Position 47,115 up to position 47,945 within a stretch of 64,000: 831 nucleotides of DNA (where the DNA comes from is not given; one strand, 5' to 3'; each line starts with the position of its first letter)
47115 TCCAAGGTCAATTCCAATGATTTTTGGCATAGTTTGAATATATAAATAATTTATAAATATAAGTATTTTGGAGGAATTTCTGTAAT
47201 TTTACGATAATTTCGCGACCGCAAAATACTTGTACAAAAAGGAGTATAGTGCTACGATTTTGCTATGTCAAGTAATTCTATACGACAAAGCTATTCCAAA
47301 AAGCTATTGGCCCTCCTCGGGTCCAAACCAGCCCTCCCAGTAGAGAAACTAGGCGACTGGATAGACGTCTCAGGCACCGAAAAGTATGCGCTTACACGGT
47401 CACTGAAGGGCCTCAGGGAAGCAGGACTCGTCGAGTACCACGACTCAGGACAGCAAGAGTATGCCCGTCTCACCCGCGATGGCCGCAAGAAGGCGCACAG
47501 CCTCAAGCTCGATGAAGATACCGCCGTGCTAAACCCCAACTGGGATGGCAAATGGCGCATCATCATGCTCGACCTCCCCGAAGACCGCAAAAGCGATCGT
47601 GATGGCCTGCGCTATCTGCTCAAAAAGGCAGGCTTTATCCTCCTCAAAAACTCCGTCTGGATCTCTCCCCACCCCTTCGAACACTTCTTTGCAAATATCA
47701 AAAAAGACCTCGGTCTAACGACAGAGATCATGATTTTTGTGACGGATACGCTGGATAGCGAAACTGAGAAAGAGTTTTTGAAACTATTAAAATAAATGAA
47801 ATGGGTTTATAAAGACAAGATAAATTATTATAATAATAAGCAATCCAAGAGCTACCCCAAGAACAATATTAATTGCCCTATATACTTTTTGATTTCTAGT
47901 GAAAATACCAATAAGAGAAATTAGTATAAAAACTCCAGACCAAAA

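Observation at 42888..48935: Heat-shock genes grpE/dnaK/dnaJ dispersed by AT-rich single small-TM-protein genes, with a PaaX-like regulator where hrcA would be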

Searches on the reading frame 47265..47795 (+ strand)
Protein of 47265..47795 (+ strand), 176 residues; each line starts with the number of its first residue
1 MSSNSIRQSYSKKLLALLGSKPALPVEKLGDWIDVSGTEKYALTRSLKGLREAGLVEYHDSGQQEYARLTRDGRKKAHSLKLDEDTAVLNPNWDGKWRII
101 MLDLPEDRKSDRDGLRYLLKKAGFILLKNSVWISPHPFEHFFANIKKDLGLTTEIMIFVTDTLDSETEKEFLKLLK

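Call 3: search_protein_families(library=pfam, proteins=[window:47265-47795:+], max_evalue=0.1)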
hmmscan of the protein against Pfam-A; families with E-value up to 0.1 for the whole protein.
window:47265-47795:+ (176 aa): 3 families
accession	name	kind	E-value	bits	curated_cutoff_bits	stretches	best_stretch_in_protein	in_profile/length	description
PF20803.2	PaaX_M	-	4.5e-22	78.4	24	1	91-170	2-81/83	PaaX protein central Cas2-like domain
PF12802.13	MarR_2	-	0.023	15.3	27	1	36-62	30-56/61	MarR family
PF22665.2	DUF6293_C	-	0.027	15.4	27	1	44-77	65-98/101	DUF6293 C-terminal winged helix domain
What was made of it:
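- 47265..47795 (+): Short PaaX-like regulator gene (176 aa): N-terminal winged helix-turn-helix plus Cas2-like (PaaX_M) domain. Monocistronic. Its 3' end overlaps the 84-aa ORF tail-to-tail by 9 nt. Pfam PF20803, E 4.5e-22 (call 3).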

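Call 11: find_homologous_proteins(query=window:47265-47795:+)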
Query window:47265-47795:+ (176 aa): 1553 proteins with E <= 0.001 among 1665 candidates; the best 120 are listed.
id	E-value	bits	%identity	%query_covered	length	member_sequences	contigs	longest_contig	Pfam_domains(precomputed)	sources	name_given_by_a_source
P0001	1.8e-104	365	94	99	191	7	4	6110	PF20803.3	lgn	-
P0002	3.7e-99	347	89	100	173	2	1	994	PF20803.3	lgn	-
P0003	2.8e-93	328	85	92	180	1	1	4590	PF20803.3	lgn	-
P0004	5.3e-93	327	83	100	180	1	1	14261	PF20803.3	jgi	-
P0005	3.8e-92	325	82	99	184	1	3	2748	PF20803.3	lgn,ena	-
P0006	8.0e-89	314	79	99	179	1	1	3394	PF20803.3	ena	-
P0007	7.0e-81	288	75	100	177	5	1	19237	PF20803.3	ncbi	-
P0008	6.1e-80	285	73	100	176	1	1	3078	PF20803.3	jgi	jgi:phenylacetic acid degradation operon negative regulatory protein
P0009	9.0e-78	278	75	95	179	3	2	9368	PF20803.3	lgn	-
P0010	1.8e-77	277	72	97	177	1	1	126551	PF20803.3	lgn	-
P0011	2.7e-77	276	75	95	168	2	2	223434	PF01047.29,PF20803.3,PF12802.14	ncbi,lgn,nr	ncbi:MAG TPA: MarR family transcriptional regulator [Candidatus Paceibacterota bacterium]|nr:MarR fa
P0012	2.8e-77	276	72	96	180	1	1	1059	PF20803.3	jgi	jgi:phenylacetic acid degradation operon negative regulatory protein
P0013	4.1e-77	276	74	97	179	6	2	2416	PF20803.3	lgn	-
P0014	4.4e-77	276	73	95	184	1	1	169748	PF20803.3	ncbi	-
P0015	7.6e-77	275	73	97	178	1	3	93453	PF20803.3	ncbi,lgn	-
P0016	7.9e-77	275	72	96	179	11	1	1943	PF20803.3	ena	-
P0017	1.7e-76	274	75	96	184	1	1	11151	PF20803.3,PF12802.14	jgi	jgi:DNA-binding transcriptional regulator PaaX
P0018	2.8e-76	273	71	97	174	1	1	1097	PF20803.3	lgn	-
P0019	4.5e-76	272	73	96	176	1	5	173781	PF20803.3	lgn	-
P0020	1.2e-75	271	71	97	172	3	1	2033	PF20803.3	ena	-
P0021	2.7e-75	270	70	99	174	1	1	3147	PF20803.3,PF12802.14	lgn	-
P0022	2.7e-75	270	74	94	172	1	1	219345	PF20803.3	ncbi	-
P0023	2.8e-75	270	69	100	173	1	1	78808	PF20803.3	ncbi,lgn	-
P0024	4.4e-75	269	68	99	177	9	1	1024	PF20803.3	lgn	-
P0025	6.9e-75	268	71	97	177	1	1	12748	PF20803.3,PF12802.14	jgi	jgi:DNA-binding transcriptional regulator PaaX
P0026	9.9e-75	268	69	100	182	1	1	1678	PF20803.3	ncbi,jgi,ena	jgi:phenylacetic acid degradation operon negative regulatory protein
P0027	1.2e-74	268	75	95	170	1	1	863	PF20803.3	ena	-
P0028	1.2e-74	268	71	97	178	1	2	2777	PF20803.3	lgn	-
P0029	1.4e-74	267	72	97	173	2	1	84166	PF20803.3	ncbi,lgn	ncbi:MAG: hypothetical protein V4478_00815 [Patescibacteria group bacterium]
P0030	1.6e-74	267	75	94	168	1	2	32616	PF20803.3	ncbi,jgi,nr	ncbi:MAG TPA: hypothetical protein VL576_02145 [Candidatus Paceibacterota bacterium]|jgi:phenylaceti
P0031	1.6e-74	267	69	100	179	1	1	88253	PF20803.3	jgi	jgi:DNA-binding transcriptional regulator PaaX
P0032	2.0e-74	267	69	97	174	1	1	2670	PF20803.3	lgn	-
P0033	5.6e-74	265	72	97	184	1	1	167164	PF20803.3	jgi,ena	jgi:DNA-binding transcriptional regulator PaaX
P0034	7.4e-74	265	72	97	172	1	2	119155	PF20803.3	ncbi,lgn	ncbi:MAG: hypothetical protein ABIO57_04000 [Candidatus Paceibacterota bacterium]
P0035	9.5e-74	265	70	98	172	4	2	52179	PF20803.3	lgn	-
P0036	1.4e-73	264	72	95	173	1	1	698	PF20803.3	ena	-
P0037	2.2e-73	263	71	97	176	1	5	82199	PF20803.3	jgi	jgi:phenylacetic acid degradation operon negative regulatory protein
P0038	2.3e-73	263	71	98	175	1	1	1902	PF20803.3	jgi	jgi:DNA-binding transcriptional regulator PaaX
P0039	2.4e-73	263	68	98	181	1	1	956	PF20803.3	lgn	-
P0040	2.4e-73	263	68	100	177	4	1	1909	PF20803.3,PF01325.26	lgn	-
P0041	2.9e-73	263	71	88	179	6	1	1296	PF20803.3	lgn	-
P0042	3.2e-73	263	73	97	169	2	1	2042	PF20803.3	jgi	jgi:phenylacetic acid degradation operon negative regulatory protein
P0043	3.2e-73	263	71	97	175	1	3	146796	PF20803.3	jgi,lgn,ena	-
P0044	4.4e-73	263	71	94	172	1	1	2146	PF20803.3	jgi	jgi:phenylacetic acid degradation operon negative regulatory protein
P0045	5.3e-73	262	71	97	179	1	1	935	PF20803.3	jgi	jgi:phenylacetic acid degradation operon negative regulatory protein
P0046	5.4e-73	262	68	100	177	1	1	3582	PF20803.3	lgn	-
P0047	7.3e-73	262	70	97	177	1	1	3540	PF20803.3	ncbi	-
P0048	8.8e-73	262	69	100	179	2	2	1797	PF20803.3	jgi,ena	-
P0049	3.6e-72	260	69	88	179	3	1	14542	PF20803.3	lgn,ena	-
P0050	8.8e-72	258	68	95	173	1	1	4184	PF20803.3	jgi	jgi:phenylacetic acid degradation operon negative regulatory protein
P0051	1.9e-71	257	67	100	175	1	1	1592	PF20803.3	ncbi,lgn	-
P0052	2.6e-71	257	69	97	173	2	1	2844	PF20803.3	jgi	jgi:DNA-binding transcriptional regulator PaaX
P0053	2.7e-71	257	66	97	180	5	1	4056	PF20803.3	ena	-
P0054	2.8e-71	257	67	98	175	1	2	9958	PF20803.3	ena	-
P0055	3.2e-71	256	67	100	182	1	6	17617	PF20803.3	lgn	-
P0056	5.6e-71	256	67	98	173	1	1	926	PF20803.3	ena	-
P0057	5.6e-71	256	67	99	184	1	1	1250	PF20803.3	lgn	-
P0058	9.1e-71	255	63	100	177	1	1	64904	PF20803.3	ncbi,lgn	-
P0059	9.6e-71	255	70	97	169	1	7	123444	PF20803.3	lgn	-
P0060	1.3e-70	254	67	96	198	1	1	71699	PF20803.3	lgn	-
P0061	2.5e-70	254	68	100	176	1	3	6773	PF20803.3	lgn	-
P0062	6.0e-70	252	70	97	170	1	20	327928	PF20803.3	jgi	jgi:phenylacetic acid degradation operon negative regulatory protein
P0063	8.1e-70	252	68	97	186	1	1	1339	PF20803.3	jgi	jgi:DNA-binding transcriptional regulator PaaX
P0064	1.0e-69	252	67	97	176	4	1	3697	PF20803.3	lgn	-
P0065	3.3e-69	250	72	90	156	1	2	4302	PF20803.3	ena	-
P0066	3.9e-69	250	69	98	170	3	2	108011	PF20803.3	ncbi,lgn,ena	-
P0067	4.3e-69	250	66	98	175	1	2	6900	PF20803.3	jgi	jgi:DNA-binding transcriptional regulator PaaX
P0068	5.0e-69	249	66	98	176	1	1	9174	PF20803.3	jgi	jgi:DNA-binding transcriptional regulator PaaX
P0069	1.1e-68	248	68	94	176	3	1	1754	PF20803.3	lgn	-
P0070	1.1e-68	248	65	97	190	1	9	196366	PF20803.3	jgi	jgi:DNA-binding transcriptional regulator PaaX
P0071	1.4e-68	248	65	99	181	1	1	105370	PF20803.3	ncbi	-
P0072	1.5e-68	248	70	94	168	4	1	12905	PF20803.3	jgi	jgi:phenylacetic acid degradation operon negative regulatory protein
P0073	4.5e-68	246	64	100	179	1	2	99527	PF20803.3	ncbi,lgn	-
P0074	5.3e-68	246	64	100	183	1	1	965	PF20803.3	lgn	-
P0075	6.9e-68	246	67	96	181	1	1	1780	PF20803.3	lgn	-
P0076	8.8e-68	245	67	94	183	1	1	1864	PF20803.3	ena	-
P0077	1.2e-67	245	63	99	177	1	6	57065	PF20803.3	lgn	-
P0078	1.6e-67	244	66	94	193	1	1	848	PF20803.3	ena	-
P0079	1.6e-67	244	63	98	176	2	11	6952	PF20803.3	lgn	-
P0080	1.8e-67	244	70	86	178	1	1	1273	PF20803.3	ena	-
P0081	2.0e-67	244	64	95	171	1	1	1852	PF20803.3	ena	-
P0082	2.1e-67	244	65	94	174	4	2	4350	PF20803.3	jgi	jgi:DNA-binding transcriptional regulator PaaX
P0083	2.2e-67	244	63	100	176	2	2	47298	PF20803.3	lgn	-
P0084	2.9e-67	244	65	95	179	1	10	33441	PF20803.3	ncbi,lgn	-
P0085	3.1e-67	244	64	97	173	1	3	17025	PF20803.3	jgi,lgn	jgi:DNA-binding transcriptional regulator PaaX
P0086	3.1e-67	243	65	94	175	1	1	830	PF20803.3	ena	-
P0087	3.2e-67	243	66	92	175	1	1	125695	PF20803.3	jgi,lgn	-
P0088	5.2e-67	243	67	99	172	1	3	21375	PF12840.14,PF20803.3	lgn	-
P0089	6.6e-67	242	64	94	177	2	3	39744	PF20803.3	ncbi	-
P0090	1.2e-66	242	63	97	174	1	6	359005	PF20803.3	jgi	jgi:DNA-binding transcriptional regulator PaaX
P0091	1.6e-66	241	66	96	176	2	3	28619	PF20803.3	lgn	-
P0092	1.6e-66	241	63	95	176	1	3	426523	PF20803.3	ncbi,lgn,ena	-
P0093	1.6e-66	241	65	94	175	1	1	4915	PF20803.3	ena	-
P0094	2.1e-66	241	66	98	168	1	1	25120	PF20803.3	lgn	-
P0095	2.1e-66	241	63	98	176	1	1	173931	PF20803.3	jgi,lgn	jgi:phenylacetic acid degradation operon negative regulatory protein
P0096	2.2e-66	241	65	93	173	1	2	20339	PF20803.3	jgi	jgi:DNA-binding transcriptional regulator PaaX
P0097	2.9e-66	240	63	98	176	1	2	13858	PF20803.3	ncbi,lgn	-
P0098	3.4e-66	240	65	95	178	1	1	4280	PF20803.3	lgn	-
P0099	4.2e-66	240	67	93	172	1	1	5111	PF20803.3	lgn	-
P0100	4.9e-66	240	66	95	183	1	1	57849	PF20803.3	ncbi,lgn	-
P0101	5.8e-66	239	65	92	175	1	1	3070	PF20803.3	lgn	-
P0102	7.5e-66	239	63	98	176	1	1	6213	PF20803.3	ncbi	-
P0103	9.5e-66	239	64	97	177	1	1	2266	PF20803.3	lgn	-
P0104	1.1e-65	238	63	98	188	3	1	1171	PF20803.3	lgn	-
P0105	1.6e-65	238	63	96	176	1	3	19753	PF20803.3,PF22665.4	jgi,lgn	jgi:DNA-binding transcriptional regulator PaaX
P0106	1.7e-65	238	61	98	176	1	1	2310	PF20803.3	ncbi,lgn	-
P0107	1.9e-65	238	62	96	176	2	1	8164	PF20803.3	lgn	-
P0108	2.0e-65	238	61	100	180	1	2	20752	PF20803.3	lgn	-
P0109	2.1e-65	238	62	97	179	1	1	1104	PF20803.3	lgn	-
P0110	2.2e-65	237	62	97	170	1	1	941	PF20803.3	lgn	-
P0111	2.7e-65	237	63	94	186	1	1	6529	PF20803.3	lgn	-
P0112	3.0e-65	237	66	93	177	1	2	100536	PF20803.3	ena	-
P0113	3.7e-65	237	61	98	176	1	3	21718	PF20803.3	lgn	-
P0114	4.3e-65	237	63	98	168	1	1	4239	PF20803.3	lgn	-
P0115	4.9e-65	236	62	97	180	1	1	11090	PF20803.3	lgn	-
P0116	5.0e-65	236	62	97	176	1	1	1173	PF20803.3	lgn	-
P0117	5.5e-65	236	63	98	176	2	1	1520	PF20803.3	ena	-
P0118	6.0e-65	236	64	93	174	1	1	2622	PF20803.3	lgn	-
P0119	6.8e-65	236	61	98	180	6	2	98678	PF20803.3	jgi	jgi:phenylacetic acid degradation operon negative regulatory protein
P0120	7.9e-65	236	64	95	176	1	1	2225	PF20803.3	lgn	-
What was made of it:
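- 47265..47795 (+): More than 1500 homologues, the best 120 listed at 61-94% identity (call 11).
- Conservation is high for a regulator: the best 120 homologues listed are 61-94% identical (call 11).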

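Call 14: find_related_loci(query=A1, collection=genome_contigs, flank=10000)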
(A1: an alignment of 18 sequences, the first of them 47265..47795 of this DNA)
Query A1 (176 aa) in genome_contigs; peptide patterns used: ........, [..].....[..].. (x = any residue, [..] = any of these).
599 stretches matched a pattern (row limit reached: there are more); 328 encode a relative of the query (tblastn E <= 1e-3); the best 80 are kept; 80 distinct loci.
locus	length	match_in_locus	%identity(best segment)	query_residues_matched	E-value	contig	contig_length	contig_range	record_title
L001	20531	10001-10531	75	1-176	5e-87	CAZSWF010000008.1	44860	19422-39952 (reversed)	MAG TPA_asm: uncultured Candidatus Saccharibacteria bacterium isolate SRP286056_co3_87 genome assembly, contig: NODE_470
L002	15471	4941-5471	75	1-176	7e-86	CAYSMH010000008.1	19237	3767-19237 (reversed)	MAG TPA_asm: uncultured Candidatus Saccharibacteria bacterium isolate SRP286056_co3_445 genome assembly, contig: NODE_27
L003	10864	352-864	74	2-175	4e-84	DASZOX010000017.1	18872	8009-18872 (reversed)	MAG TPA_asm: Candidatus Paceibacterota bacterium isolate SMAG_U5956 k141_360303, whole genome shotgun sequence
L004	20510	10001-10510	72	7-176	2e-83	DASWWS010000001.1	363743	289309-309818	MAG TPA_asm: Candidatus Paceibacterota bacterium isolate SMAG_U3662 k141_882579, whole genome shotgun sequence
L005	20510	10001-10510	72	7-176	9e-83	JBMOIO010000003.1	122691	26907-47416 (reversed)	MAG: Minisyncoccia bacterium isolate Deming_bin.451 contig147, whole genome shotgun sequence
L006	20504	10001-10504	73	8-175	4e-82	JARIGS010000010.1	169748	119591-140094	MAG: Candidatus Nomurabacteria bacterium isolate CullarsAll.DT.37 k141_237192, whole genome shotgun sequence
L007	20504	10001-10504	74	11-176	2e-80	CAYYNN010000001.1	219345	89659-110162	MAG TPA_asm: uncultured Candidatus Saccharibacteria bacterium isolate SRP285395_co2_171 genome assembly, contig: NODE_56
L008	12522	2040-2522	75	7-171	3e-80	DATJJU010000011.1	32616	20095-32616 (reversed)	MAG TPA_asm: Candidatus Paceibacterota bacterium isolate SMAG_U15574 k141_1279903, whole genome shotgun sequence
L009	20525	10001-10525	70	2-176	3e-80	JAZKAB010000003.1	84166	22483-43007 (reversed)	MAG: Patescibacteria group bacterium isolate ADI_H3L2_1_122_18_3-bin004 ADIH3L21_B004_0_000000000003, whole genome shotg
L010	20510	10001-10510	72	7-176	2e-79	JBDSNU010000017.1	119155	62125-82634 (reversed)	MAG: Candidatus Paceibacterota bacterium isolate cluster1_bin.423 k127_4619666, whole genome shotgun sequence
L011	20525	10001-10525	66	1-174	6e-79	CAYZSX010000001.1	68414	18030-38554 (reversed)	MAG TPA_asm: uncultured Candidatus Saccharibacteria bacterium isolate SRP133034_co1_51 genome assembly, contig: NODE_196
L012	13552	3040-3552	70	5-176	1e-78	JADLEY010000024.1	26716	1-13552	MAG: Candidatus Nomurabacteria bacterium isolate SJ346 c_000001941025, whole genome shotgun sequence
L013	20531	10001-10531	63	1-176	4e-77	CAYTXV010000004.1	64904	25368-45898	MAG TPA_asm: uncultured Candidatus Saccharibacteria bacterium isolate SRP296810_co1_172 genome assembly, contig: NODE_35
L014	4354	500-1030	67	1-176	9e-77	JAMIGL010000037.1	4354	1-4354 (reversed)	MAG: Candidatus Paceibacterota bacterium isolate UR_AS_metabat.84 k201_407724, whole genome shotgun sequence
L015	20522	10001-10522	69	5-176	3e-76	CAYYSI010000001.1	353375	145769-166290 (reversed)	MAG TPA_asm: uncultured Candidatus Saccharibacteria bacterium isolate SRP296810_co1_396 genome assembly, contig: NODE_15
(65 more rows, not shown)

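Call 24: search_solved_structures(query=A1, max_evalue=1, show_alignments=2)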
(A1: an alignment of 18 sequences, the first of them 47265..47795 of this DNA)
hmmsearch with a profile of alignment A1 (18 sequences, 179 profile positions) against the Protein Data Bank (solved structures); distinct sequences matched with E-value up to 1: 18.
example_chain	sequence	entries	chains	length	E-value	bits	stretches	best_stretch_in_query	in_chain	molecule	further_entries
3df8_A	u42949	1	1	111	0.21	14.1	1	11-83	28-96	possible HxlR family transcriptional factor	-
4v92_BK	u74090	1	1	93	0.22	14.1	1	18-77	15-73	ES10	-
6i7o_C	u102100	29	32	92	0.3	13.6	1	19-77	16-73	40S ribosomal protein S10-A | Small ribosomal subunit protein eS10A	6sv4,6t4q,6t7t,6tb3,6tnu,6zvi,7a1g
6woo_KK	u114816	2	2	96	0.33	13.5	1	20-77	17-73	eS10 | Small ribosomal subunit protein eS10A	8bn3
4uer_7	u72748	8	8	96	0.33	13.5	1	20-77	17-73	ES10 | 40S ribosomal protein S10-A | Small ribosomal subunit protein eS10A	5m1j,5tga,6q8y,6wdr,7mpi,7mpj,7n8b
5fci_c0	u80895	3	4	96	0.34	13.4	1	20-77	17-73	40S ribosomal protein S10-A | 40S ribosomal protein S10-A,40S ribosomal protein S10-A,40S ribosomal protein S10-A,40S ri | Small ribosomal subunit protein eS10A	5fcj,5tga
5dgf_C0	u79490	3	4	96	0.35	13.4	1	20-77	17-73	40S ribosomal protein S10-A | 40S ribosomal protein S10-A,40S ribosomal protein S10-A,40S Ribosomal Protein S10-A | 40S ribosomal protein S10-A,40S Ribosomal Pr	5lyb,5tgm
5i4l_C0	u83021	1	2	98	0.35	13.4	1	20-77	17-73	40S ribosomal protein S10-A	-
5lyb_c0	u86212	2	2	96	0.36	13.4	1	20-77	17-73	40S ribosomal protein S10-A,40S ribosomal protein S10-A,40S Ribosomal Protein S10 | 40S ribosomal protein S10-A,40S Ribosomal Protein S10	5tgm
4u3n_c0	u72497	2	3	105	0.41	13.2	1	20-77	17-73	40S ribosomal protein S10-A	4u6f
4u3m_C0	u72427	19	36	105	0.41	13.2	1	20-77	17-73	40S ribosomal protein S10-B | 40S ribosomal protein S10-A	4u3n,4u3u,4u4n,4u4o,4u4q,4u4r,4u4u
5bvt_A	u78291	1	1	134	0.42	13.1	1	69-107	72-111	Epidermal fatty acid-binding protein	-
3j6x_10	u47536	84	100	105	0.43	13.1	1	20-77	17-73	40S ribosomal protein S10 | 40S ribosomal protein S10-A | eS10 (yeast S10)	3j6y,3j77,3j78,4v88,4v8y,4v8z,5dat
5fci_C0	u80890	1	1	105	0.44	13.1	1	20-77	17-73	40S ribosomal protein S10-A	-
9bh5_AZ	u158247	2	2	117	0.45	13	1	27-76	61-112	Small ribosomal subunit protein eS25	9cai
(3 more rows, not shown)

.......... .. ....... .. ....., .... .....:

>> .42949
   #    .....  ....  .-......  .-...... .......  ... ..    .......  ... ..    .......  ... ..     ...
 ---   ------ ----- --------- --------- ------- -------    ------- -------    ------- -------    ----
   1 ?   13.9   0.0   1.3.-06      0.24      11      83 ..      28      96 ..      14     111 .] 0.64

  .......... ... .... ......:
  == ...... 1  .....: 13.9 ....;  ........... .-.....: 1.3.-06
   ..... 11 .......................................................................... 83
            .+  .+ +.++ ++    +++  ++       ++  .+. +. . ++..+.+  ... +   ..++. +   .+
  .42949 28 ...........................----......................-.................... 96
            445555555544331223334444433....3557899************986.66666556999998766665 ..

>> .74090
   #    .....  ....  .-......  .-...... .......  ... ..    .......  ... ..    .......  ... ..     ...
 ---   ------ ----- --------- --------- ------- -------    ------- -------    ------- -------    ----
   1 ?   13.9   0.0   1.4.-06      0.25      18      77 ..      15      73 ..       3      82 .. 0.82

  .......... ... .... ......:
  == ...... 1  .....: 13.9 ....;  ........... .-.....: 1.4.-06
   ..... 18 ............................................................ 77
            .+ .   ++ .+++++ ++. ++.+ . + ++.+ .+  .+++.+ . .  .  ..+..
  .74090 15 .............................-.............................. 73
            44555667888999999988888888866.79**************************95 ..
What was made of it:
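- Tried and rejected: A profile search found nothing significant (call 24).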

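Call 33: predict_structure(alignment_id=A1)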
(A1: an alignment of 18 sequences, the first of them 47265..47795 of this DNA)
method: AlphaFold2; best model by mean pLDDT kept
length: 176 residues; sequences in the alignment: 18
mean_pLDDT: 75.2   pTM: 0.51
mean pLDDT of the five models: 75.2, 73.8, 73.3, 72.6, 71.7
residues with pLDDT >= 90: 7; 70-90: 130; 50-70: 31; < 50: 8
segments of 3 or more residues with pLDDT < 50: 1-7
pLDDT, mean of each block of 10 residues (from residue 1): 45 83 83 76 84 89 87 81 57 77 75 78 77 77 65 69 79 70
secondary structure, 60 per line:
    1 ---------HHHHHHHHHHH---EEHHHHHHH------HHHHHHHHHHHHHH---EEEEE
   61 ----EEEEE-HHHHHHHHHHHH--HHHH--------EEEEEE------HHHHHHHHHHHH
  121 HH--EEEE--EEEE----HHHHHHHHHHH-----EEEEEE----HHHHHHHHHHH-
elements in order: H10-20 H26-32 H39-52 E56-60 E65-69 H71-82 H85-88 E97-102 H109-122 E125-128 E131-134 H139-149 E155-160 H165-175
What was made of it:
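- On PaaX (TIGR02277 equivalog): AF2 model: helices 10-20, 26-32 and 39-52, with a beta wing at 56-69 (call 33).
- The AF2 model shows a wHTH (residues 10-82) followed by a beta-alpha-beta-beta-alpha-beta domain (call 33).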

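Call 38: search_protein_representatives(protein=window:47265-47795:+)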
Query: 176 residues. Proteins with E-value up to 0.001 (for the whole library): 2973; up to 1e-10: 529; up to 1e-30: 11. The best 150 are listed.
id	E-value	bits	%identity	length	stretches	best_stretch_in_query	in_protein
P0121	8.3e-52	191.6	52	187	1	7-174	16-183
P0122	1.5e-48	181.0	58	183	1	38-176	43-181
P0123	1.2e-39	152.0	72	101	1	79-174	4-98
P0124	1.2e-36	142.2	58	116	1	67-176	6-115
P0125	2.9e-36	141.0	42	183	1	8-174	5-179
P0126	5.3e-35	136.9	64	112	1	7-114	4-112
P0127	2.9e-34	134.5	46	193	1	34-169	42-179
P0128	3.6e-34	134.2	47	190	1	13-172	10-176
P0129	1.0e-33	132.7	51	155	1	59-176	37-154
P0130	8.1e-32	126.5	61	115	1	78-165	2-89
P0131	3.5e-31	124.5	43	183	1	41-170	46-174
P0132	1.4e-30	122.5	95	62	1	75-134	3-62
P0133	4.6e-30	120.8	54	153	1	6-115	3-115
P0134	3.1e-29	118.1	39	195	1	39-173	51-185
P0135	4.6e-29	117.6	45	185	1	38-173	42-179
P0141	6.1e-23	97.6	33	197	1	40-172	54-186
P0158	1.5e-17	80.0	33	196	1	27-166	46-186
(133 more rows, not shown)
